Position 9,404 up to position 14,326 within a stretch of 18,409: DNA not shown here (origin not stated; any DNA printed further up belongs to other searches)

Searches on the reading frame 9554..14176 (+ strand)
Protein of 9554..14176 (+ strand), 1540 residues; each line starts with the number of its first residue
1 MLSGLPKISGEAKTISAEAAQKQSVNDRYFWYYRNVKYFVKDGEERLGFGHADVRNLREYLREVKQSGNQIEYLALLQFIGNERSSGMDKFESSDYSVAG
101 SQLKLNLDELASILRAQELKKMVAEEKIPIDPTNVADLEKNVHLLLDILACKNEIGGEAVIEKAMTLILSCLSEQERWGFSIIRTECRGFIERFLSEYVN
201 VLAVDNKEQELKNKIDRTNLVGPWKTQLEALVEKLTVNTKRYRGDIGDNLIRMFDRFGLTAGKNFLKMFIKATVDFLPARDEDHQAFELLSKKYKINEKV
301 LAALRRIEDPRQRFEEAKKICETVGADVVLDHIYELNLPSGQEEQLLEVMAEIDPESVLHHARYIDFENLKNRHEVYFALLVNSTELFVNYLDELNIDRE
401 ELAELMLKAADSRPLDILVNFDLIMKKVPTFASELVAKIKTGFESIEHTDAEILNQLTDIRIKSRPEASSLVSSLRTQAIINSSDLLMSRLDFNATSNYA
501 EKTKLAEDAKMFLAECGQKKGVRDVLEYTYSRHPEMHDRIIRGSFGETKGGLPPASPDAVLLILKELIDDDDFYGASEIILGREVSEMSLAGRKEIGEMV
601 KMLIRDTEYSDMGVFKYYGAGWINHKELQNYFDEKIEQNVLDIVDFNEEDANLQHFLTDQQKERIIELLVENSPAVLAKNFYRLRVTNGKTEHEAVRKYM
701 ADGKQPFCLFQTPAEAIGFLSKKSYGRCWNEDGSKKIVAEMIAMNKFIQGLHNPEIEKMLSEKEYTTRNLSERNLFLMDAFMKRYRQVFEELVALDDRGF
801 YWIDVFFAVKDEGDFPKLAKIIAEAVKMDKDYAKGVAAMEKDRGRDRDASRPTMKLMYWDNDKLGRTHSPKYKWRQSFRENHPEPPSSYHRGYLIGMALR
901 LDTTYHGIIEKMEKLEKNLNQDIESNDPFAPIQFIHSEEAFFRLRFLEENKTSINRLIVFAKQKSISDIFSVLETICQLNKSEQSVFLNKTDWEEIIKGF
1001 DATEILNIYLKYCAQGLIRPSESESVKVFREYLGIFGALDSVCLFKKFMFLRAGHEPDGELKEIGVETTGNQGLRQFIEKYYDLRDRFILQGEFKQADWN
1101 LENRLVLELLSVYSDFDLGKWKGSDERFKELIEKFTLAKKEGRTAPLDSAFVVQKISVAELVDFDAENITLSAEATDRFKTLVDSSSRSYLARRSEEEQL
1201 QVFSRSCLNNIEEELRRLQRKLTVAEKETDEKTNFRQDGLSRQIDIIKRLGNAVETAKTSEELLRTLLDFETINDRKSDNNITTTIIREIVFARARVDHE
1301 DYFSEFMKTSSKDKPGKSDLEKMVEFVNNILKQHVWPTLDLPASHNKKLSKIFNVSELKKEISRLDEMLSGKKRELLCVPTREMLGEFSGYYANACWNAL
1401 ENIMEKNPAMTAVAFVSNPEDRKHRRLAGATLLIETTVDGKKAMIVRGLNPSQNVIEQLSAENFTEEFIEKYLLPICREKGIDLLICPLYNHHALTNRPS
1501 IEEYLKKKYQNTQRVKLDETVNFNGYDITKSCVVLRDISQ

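Call 7: search_protein_families(library=ncbifam, proteins=[window:9554-14176:+], max_evalue=0.1)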
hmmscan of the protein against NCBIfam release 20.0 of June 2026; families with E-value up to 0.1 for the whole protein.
window:9554-14176:+ (1540 aa): 1 family
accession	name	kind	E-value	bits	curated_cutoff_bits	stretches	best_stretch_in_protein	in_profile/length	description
TIGR03963.1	rSAM_QueE_Clost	equivalog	0.025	14.3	260.1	0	1063-1168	95-196/219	putative 7-carboxy-7-deazaguanine synthase QueE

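Call 9: search_protein_families(library=phrogs, proteins=[window:9554-14176:+], max_evalue=0.1)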
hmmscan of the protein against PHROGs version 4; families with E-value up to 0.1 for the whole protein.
window:9554-14176:+ (1540 aa): 0 families

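Call 78: search_protein_families(library=padloc, proteins=[window:9554-14176:+], max_evalue=0.01)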
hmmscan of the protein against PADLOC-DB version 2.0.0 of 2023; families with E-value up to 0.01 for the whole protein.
window:9554-14176:+ (1540 aa): 1 family
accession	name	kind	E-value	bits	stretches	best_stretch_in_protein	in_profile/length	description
PDLC02113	Cas7_IIId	-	0.0063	13.9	0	430-511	89-172/207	-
